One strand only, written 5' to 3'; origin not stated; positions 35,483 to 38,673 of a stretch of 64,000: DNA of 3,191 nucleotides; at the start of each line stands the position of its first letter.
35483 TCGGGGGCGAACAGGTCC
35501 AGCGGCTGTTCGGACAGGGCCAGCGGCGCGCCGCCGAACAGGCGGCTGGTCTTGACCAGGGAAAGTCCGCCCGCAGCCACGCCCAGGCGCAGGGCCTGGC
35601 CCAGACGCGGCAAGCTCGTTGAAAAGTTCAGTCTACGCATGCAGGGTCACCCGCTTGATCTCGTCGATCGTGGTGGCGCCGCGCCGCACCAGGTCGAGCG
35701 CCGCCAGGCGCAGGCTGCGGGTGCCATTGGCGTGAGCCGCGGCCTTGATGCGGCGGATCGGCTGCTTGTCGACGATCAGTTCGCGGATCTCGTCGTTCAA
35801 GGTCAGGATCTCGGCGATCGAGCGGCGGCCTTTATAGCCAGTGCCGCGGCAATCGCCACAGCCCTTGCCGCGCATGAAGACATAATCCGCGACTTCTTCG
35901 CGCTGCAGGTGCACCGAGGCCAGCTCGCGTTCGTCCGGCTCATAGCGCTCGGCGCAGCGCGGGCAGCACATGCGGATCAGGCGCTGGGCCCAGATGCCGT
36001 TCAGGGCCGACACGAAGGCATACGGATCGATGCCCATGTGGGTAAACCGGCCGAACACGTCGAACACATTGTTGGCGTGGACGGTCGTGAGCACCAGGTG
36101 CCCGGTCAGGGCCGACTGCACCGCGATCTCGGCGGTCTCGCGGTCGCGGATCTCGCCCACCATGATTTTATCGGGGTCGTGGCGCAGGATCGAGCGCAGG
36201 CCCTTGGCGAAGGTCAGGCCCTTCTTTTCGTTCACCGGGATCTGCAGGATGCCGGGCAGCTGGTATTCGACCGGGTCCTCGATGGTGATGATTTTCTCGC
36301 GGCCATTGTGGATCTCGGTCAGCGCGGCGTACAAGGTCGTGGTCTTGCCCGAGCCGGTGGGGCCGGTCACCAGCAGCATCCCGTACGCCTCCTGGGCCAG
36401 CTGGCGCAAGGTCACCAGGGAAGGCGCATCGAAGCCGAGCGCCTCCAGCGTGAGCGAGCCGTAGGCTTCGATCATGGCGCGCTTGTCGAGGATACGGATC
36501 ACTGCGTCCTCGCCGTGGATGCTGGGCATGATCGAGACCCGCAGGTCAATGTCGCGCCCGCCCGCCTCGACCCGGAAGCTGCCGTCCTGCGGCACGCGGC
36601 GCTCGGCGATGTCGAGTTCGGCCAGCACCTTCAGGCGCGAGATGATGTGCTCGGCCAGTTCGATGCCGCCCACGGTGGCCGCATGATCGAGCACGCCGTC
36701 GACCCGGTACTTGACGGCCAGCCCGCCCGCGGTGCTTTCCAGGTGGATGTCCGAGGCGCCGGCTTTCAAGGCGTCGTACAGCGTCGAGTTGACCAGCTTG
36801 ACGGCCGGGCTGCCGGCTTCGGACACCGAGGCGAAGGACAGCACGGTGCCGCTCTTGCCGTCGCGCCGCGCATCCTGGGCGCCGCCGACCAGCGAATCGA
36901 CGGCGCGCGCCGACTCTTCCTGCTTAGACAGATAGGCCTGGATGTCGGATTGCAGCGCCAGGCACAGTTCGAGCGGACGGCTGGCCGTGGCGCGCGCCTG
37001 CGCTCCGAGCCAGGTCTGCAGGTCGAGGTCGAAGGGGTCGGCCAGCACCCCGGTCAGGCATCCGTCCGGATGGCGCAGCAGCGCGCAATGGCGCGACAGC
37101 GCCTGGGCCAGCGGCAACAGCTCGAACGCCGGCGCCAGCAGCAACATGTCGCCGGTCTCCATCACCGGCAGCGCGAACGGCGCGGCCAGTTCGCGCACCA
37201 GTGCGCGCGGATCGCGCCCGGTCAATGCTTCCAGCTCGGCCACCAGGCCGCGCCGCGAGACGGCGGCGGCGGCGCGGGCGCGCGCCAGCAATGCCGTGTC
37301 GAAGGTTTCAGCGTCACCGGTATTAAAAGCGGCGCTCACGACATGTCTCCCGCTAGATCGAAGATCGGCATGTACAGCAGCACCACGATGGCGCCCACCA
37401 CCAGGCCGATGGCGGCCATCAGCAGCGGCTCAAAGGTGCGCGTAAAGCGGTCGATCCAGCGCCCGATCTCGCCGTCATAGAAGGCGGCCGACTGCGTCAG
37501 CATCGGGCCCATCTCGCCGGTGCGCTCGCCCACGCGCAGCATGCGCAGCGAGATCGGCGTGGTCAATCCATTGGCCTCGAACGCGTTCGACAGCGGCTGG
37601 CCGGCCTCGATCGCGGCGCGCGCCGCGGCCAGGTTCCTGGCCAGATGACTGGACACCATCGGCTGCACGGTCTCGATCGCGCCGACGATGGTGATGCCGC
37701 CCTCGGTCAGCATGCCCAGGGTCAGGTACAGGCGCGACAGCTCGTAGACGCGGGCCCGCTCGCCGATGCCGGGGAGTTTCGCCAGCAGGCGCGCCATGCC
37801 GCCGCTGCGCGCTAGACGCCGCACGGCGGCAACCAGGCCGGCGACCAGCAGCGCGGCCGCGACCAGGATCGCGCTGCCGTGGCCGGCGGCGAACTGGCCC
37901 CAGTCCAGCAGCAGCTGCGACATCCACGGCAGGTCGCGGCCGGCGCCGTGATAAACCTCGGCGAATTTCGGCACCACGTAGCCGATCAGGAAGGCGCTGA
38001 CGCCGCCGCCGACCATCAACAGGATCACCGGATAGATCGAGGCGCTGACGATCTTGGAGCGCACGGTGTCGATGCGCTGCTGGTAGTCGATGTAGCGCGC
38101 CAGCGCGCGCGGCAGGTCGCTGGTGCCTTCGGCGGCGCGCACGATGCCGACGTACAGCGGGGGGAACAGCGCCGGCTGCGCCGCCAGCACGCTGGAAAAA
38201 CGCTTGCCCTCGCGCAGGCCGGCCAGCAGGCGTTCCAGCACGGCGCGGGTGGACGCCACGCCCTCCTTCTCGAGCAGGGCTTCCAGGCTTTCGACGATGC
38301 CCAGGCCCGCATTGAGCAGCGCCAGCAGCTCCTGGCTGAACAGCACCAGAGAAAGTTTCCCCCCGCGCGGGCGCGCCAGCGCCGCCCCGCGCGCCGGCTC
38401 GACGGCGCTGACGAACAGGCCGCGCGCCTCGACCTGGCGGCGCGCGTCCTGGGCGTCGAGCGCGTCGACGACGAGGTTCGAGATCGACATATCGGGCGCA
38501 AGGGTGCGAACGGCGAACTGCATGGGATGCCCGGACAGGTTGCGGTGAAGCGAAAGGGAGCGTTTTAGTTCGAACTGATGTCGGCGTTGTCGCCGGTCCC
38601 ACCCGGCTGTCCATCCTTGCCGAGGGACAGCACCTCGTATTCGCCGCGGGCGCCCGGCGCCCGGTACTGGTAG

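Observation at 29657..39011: Eleven-gene GspG/F/E + PilMNOP-like + TPR-liposecretin operon: a type IV filament machine fitting neither the canonical T2SS nor the T4aP layout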

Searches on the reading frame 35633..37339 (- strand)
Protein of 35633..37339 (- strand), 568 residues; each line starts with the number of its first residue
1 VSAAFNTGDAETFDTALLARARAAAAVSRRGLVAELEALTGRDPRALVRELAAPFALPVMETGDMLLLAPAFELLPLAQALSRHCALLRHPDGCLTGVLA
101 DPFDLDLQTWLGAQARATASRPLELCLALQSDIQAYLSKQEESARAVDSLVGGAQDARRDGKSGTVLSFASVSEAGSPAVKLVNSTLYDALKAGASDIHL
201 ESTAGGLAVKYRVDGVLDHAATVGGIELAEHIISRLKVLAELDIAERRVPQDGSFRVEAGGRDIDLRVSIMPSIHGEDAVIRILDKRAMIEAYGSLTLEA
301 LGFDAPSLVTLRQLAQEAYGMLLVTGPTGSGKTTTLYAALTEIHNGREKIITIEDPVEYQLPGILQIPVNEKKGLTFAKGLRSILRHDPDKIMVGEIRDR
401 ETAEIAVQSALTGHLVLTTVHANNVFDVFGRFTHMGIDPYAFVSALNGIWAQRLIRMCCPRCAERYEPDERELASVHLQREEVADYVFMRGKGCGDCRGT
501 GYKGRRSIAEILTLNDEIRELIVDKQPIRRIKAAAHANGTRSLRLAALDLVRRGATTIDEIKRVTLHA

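Call 5: search_protein_families(library=pfam, proteins=[window:35633-37339:-], max_evalue=0.1)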
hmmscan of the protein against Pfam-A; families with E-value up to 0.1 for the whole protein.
window:35633-37339:- (568 aa): 11 families
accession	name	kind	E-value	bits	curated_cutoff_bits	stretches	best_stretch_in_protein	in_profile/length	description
PF00437.27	T2SSE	-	5.7e-120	400.8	24.9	1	177-563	6-370/370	Type II/IV secretion system protein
PF05157.20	MshEN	-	6.7e-06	26.4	23.1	1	56-143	2-86/90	MshEN domain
PF25199.1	nSTAND_NTPase5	-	3.8e-05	24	34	1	314-356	36-79/145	Novel STAND NTPase 5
PF13191.12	AAA_16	-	0.00045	21.2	32.6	1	311-406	16-103/167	AAA ATPase domain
PF13401.12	AAA_22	-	0.00057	20.7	27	1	319-358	5-44/130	AAA domain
PF13555.12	AAA_29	-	0.0045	17.2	27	1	314-339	17-42/61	P-loop containing region of AAA domain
PF13604.12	AAA_30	-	0.0076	16.4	27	1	311-344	10-43/191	AAA domain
PF20720.3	nSTAND3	-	0.0089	16.2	27.2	1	317-357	15-55/155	Novel STAND NTPase 3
PF04851.21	ResIII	-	0.064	13.6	22.5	0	321-352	25-58/164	Type III restriction enzyme, res subunit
PF02492.25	cobW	-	0.072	13.1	20.7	0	322-349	3-31/180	CobW/HypB/UreG, nucleotide-binding domain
PF13476.12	AAA_23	-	0.082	14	27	0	320-338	20-38/201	AAA domain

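Call 6: search_protein_families(library=ncbifam, proteins=[window:35633-37339:-], max_evalue=0.1)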
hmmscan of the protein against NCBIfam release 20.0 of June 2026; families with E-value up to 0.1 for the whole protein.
window:35633-37339:- (568 aa): 24 families
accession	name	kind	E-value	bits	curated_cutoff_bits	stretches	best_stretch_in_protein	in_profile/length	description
TIGR02533.1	type_II_gspE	equivalog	1.4e-147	492.3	630.25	1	114-565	39-486/486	type II secretion system ATPase GspE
TIGR02538.1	type_IV_pilB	equivalog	6.8e-137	457.4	675.65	1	23-565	22-562/564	type IV-A pilus assembly ATPase PilB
NF007755.0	PRK10436.1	equivalog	6.1e-112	374.6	617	1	171-565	77-459/465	type II secretion system protein GspE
NF053534.1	T4PilAsmATPsTfpB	equivalog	1.1e-110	370.7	850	1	107-565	126-582/584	type IV pilus assembly ATPase TfpB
NF041000.1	ATPase_ComGA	equivalog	3.1e-76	255.9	300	1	186-456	3-266/267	competence type IV pilus ATPase ComGA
TIGR01420.1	pilT_fam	subfamily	3.1e-44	151.6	319.1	1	186-434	5-241/343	PilT/PilU family type 4a pilus ATPase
TIGR02525.1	plasmid_TraJ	equivalog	2e-23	83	368.3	1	318-435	148-272/372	plasmid transfer ATPase TraJ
NF058587.1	archaellum_moto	equivalog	5.1e-21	75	550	1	321-452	277-414/527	archaellum flagellar ATPase motor FlaI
TIGR02524.1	dot_icm_DotB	equivalog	1.1e-19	70.9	463.3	1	318-431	133-255/358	Dot/Icm type IV secretion system ATPase DotB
TIGR02788.1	VirB11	equivalog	3.3e-16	59.2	249.95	1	321-435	146-265/308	P-type DNA transfer ATPase VirB11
TIGR03819.1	heli_sec_ATPase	hypoth_equivalog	8.3e-16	58.1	373.15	1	318-436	177-301/340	TadA family conjugal transfer-associated ATPase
TIGR02782.1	TrbB_P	equivalog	9e-15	54.7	304.55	1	321-428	138-248/303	P-type conjugative transfer ATPase TrbB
NF053672.1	bindosome_BasE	exception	2.1e-14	53.1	1000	1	317-433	268-389/512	bindosome assembly system ATPase subunit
NF010469.0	PRK13894.1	subfamily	2.5e-12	46.8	508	1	320-433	150-265/320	conjugal transfer ATPase TrbB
NF010407.0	PRK13833.1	subfamily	2.9e-11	43.4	499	1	321-432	146-259/323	conjugal transfer protein TrbB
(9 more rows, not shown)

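Call 32: search_dna_similar(query=window:35633-37339:-, collection=plasmids, mode=protein, max_evalue=1e-60, max_rows=60)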
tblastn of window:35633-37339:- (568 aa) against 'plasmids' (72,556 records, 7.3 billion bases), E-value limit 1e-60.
Records with a match: 679; places in all: 723; records where one place covers at least 80% of the query: 157.
Best place of each record, by identity: 60-80% 112; <60% 567.
By first word of the organism name: Escherichia 426; Ralstonia 111; Aliiroseovarius 8; Bradyrhizobium 8; Paraburkholderia 6; Providencia 6; Sulfitobacter 5; Acinetobacter 5; Acaryochloris 5; Burkholderia 4; and 66 more.
By predicted mobility (MOB-suite, as given by PLSDB): non-mobilizable 431; mobilizable 175; conjugative 73.
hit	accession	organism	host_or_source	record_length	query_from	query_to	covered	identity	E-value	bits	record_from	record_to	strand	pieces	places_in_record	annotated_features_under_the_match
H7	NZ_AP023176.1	Paraburkholderia largidicola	Physopelta gutta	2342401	35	567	94%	77.5%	0e+0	805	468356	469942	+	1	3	none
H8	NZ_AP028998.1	Paraburkholderia sp. 22B1P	-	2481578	35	567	94%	77.5%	0e+0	805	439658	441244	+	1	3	none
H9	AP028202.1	Paraburkholderia largidicola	Physopelta gutta,midgut,Midgut crypts ...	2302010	35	567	94%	77.3%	0e+0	803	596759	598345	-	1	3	GspE/PulE family protein | hypothetical protein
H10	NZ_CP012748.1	Paraburkholderia caribensis MBA4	soil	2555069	35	568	94%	74.5%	0e+0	773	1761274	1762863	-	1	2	none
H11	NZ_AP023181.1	Paraburkholderia sp. PGU19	Physopelta gutta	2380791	35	568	94%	74.3%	0e+0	762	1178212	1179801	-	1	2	none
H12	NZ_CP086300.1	Burkholderia ambifaria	cell culture,agricultural soil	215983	36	566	93%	65.9%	0e+0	655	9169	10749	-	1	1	GspE/PulE family protein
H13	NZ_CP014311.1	Burkholderia sp. PAMC 26561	single cell,lichen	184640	36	566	93%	60.0%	0e+0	577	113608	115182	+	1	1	GspE/PulE family protein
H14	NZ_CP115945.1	Ralstonia syzygii R24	Syzygium aromaticum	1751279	83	566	85%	64.5%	0e+0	610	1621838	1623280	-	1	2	none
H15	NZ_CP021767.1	Ralstonia solanacearum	Solanum lycopersicum,Tomato with ...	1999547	83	566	85%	64.3%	0e+0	608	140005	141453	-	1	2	none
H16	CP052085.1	Ralstonia solanacearum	tomato,cell culture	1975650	83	566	85%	64.3%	0e+0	605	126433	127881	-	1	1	none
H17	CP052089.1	Ralstonia solanacearum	tomato,cell culture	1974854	83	566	85%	64.3%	0e+0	605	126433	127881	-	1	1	none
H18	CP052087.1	Ralstonia solanacearum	tomato,cell culture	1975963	83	566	85%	64.3%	0e+0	605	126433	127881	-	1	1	type II/IV secretion system protein | hypothetical protein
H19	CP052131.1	Ralstonia solanacearum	tomato,cell culture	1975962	83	566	85%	64.3%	0e+0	605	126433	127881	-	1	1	type II/IV secretion system protein | hypothetical protein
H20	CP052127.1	Ralstonia solanacearum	tomato,cell culture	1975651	83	566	85%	64.3%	0e+0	605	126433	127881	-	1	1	type II/IV secretion system protein | hypothetical protein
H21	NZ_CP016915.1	Ralstonia pseudosolanacearum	Tobacco,tissu sample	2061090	83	566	85%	64.3%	0e+0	604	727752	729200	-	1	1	none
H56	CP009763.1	Ralstonia solanacearum OE1-1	Solanum virginianum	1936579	83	566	85%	64.3%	0e+0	604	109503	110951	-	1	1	type II/IV secretion system protein | hypothetical protein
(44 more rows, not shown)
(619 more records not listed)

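Call 33: get_annotated_region(hit=H56, flank=10000)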
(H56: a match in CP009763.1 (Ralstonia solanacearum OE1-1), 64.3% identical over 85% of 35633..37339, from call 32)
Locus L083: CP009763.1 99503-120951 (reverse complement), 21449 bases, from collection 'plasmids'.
description: Ralstonia solanacearum OE1-1 plasmid, complete genome
organism: Ralstonia solanacearum OE1-1 (NCBI taxid 1429399)
taxonomy: Bacteria; Pseudomonadota; Betaproteobacteria; Burkholderiales; Burkholderiaceae; Ralstonia; Ralstonia solanacearum; Ralstonia solanacearum OE1-1
host: -; source: Solanum virginianum; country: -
typing (MOB-suite, as given by PLSDB): mobilizable; relaxase MOBP
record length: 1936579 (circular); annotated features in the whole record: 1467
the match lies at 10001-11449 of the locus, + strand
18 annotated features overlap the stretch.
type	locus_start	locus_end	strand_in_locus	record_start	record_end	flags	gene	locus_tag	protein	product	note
CDS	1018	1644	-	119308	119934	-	-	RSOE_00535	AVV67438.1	RHS repeat protein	-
CDS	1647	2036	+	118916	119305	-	-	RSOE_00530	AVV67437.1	hypothetical protein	-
CDS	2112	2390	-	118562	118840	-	-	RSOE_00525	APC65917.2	hypothetical protein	-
CDS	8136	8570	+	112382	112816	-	gspG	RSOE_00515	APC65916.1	type II secretion system protein GspG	-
CDS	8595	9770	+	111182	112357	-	-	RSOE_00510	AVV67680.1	type II secretion system F family protein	-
CDS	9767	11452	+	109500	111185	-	-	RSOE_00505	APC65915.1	type II/IV secretion system protein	-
CDS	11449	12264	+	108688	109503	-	-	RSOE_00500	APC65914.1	hypothetical protein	-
CDS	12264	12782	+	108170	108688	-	-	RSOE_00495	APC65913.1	hypothetical protein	-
CDS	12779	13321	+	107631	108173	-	-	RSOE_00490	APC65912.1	hypothetical protein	-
CDS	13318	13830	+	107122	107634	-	-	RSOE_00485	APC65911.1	hypothetical protein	-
CDS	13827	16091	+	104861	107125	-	-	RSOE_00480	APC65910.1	tetratricopeptide repeat protein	-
CDS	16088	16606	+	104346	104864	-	-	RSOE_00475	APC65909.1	type II secretion system protein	-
CDS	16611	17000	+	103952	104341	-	-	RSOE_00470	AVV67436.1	prepilin-type N-terminal cleavage/methylation domain-containing protein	-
CDS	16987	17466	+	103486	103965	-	-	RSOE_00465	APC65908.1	type II secretion system protein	-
CDS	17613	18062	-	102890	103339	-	-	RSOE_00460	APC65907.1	GNAT family N-acetyltransferase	-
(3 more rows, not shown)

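Call 60: search_solved_structures(query=window:35633-37339:-, max_evalue=1e-20)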
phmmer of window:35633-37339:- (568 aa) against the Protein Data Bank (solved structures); distinct sequences matched with E-value up to 1e-20: 21.
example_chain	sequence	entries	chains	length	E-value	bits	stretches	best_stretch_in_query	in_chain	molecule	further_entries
4kss_A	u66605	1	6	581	2.1e-104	353.3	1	173-566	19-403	Type II secretion system protein E, hemolysin-coregulated protein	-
4ksr_A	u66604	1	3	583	2.1e-104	353.3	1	173-566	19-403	Type II secretion system protein E, Hemolysin-coregulated protein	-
1p9r_A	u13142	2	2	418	9.3e-104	351.1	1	173-563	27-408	General secretion pathway protein E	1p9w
5zfr_A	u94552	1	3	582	6.7e-103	348.3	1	123-566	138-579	Type IV pilus biogenesis ATPase PilB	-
4pht_A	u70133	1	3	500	7e-103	348.2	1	173-566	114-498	General secretory pathway protein E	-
6olj_C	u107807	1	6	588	1.3e-101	344.1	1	122-566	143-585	Type IV pilus biogenesis ATPase PilB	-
5tsg_B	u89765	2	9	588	3.3e-101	342.7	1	122-566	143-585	Type IV pilus biogenesis ATPase PilB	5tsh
3jc8_Ba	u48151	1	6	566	4.4e-98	332.4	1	130-562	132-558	Type IV-A pilus assembly ATPase PilB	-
5oiu_A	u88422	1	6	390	7.5e-91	308.5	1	177-565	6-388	Type IV pilus assembly protein PilF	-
6ejf_A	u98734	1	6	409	8.7e-91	308.3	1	178-567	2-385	Type IV pilus assembly protein PilF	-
5it5_F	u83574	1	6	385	1.1e-90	308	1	178-565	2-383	ATP binding motif-containing protein PilF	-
6f8l_G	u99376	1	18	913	4.1e-90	306.1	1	177-567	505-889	Type IV pilus assembly protein PilF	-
8dze_A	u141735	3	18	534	4.7e-30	107.9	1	312-524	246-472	BfpD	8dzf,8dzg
5fl3_A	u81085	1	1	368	2.1e-28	102.5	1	187-455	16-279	PILI RETRACTION PROTEIN PILT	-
5zfq_A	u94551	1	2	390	1.4e-27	99.8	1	292-435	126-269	Twitching motility pilus retraction protein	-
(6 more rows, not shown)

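Call 86: search_dna_similar(query=L083:11449-12264:+, collection=plasmids, mode=protein, max_evalue=0.01, max_rows=40, rows=spread)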
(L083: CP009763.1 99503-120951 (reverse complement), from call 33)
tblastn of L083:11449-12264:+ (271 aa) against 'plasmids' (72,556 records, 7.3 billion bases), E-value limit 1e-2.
Records with a match: 105; places in all: 105; records where one place covers at least 80% of the query: 105.
Best place of each record, by identity: >=99% 5; 95-99% 81; 90-95% 4; 80-90% 14; <60% 1.
By first word of the organism name: Ralstonia 105.
By predicted mobility (MOB-suite, as given by PLSDB): mobilizable 93; non-mobilizable 12.
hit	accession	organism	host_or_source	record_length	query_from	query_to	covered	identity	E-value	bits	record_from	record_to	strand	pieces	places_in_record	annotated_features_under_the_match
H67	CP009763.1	Ralstonia solanacearum OE1-1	Solanum virginianum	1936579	1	271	100%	100.0%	1e-152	478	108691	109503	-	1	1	hypothetical protein | type II/IV secretion system protein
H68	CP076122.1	Ralstonia solanacearum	Solanum muricatum,cell culture,stem,stem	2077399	1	271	100%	100.0%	1e-152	478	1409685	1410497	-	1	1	hypothetical protein | GspE/PulE family protein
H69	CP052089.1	Ralstonia solanacearum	tomato,cell culture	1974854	1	271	100%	98.5%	1e-150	472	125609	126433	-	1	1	none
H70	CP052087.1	Ralstonia solanacearum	tomato,cell culture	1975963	1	271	100%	98.5%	1e-150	472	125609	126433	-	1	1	hypothetical protein | type II/IV secretion system protein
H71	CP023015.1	Ralstonia solanacearum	Solanum tuberosum,single cell,Potato ...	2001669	1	271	100%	98.5%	1e-150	472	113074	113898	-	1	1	hypothetical protein | type II/IV secretion system protein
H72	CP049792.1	Ralstonia solanacearum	whole organism,isolated from the ...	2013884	1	271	100%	98.5%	1e-150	472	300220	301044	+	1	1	hypothetical protein | type II/IV secretion system protein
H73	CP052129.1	Ralstonia solanacearum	tomato,cell culture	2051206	1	271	100%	98.5%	1e-150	472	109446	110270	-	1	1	hypothetical protein | type II/IV secretion system protein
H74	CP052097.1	Ralstonia solanacearum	tomato,cell culture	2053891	1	271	100%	98.5%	1e-150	472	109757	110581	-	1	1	none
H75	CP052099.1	Ralstonia solanacearum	tomato,cell culture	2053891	1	271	100%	98.5%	1e-150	472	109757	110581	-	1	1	hypothetical protein | type II/IV secretion system protein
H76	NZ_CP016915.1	Ralstonia pseudosolanacearum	Tobacco,tissu sample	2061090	1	271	100%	98.5%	1e-150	472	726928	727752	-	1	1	none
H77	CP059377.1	Ralstonia solanacearum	cell clture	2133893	1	271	100%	98.5%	1e-150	472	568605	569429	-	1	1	hypothetical protein | type II/IV secretion system protein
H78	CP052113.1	Ralstonia solanacearum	tomato,cell culture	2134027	1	271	100%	98.5%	1e-150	472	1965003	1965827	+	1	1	hypothetical protein | type II/IV secretion system protein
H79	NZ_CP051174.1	Ralstonia pseudosolanacearum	Whole organism,tomato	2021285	1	271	100%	98.2%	2e-150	471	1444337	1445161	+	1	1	none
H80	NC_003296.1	Ralstonia pseudosolanacearum GMI1000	-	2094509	1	271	100%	98.2%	2e-150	471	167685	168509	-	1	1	none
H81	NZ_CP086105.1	Ralstonia sp. RS650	sunflower,cell culture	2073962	1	271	100%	97.8%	7e-150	469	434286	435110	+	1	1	none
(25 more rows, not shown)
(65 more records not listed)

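Call 92: search_protein_families(library=pfam, proteins=[L083:2557-8055:-], max_evalue=0.001)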
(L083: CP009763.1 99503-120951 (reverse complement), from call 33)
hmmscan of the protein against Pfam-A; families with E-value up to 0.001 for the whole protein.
L083:2557-8055:- (1832 aa): 2 families
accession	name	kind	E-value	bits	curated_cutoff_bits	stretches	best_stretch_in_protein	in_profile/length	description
PF05593.20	RHS_repeat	-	9.2e-69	227.1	22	9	1006-1043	1-38/38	RHS Repeat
PF03412.21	Peptidase_C39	-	3e-05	24.3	22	1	339-454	13-131/133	Peptidase C39 family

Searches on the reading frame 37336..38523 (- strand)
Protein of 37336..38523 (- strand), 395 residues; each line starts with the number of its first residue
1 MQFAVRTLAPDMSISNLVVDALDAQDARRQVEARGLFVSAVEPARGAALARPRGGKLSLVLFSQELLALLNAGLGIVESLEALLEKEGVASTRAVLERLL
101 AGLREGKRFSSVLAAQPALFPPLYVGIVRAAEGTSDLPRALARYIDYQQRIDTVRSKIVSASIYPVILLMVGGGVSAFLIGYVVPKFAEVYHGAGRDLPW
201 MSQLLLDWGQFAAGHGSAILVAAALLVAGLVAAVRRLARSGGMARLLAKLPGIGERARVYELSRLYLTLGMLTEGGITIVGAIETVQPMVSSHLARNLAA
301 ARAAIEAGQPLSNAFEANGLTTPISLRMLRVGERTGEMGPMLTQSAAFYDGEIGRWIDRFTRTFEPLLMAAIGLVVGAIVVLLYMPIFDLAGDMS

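Call 5: search_protein_families(library=pfam, proteins=[window:37336-38523:-], max_evalue=0.1)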
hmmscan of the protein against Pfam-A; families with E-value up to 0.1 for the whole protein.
window:37336-38523:- (395 aa): 1 family
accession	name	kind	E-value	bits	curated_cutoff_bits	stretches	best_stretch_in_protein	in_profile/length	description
PF00482.28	T2SSF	-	1.3e-41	141.9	25.2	2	62-185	1-125/125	Type II secretion system (T2SS), protein F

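Call 6: search_protein_families(library=ncbifam, proteins=[window:37336-38523:-], max_evalue=0.1)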
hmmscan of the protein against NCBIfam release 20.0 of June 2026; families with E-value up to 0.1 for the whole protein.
window:37336-38523:- (395 aa): 6 families
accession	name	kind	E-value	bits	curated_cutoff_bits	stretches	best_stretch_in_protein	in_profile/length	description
TIGR02120.1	GspF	equivalog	1.2e-74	252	424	1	18-391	16-398/401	type II secretion system inner membrane protein GspF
NF007861.0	PRK10573.1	equivalog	4.6e-63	213.7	401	1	61-394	63-398/401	protein transport protein HofC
NF052607.1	T4PiliAsmPilCThrm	equivalog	3.6e-51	174.5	700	1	18-395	19-405/406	type IV pilus assembly protein PilC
NF047826.1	T3SSXpsF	equivalog_domain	2e-49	168.5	650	1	28-392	37-402/405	type II secretion system protein XpsF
NF052606.1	T4PiliAsmPilCMyx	equivalog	4.2e-48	164.2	700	1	58-394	81-418/419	type IV pilus assembly protein PilC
NF041012.2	T4P_ComGB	equivalog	3.1e-29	102.4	240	1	62-390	6-330/332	competence type IV pilus assembly protein ComGB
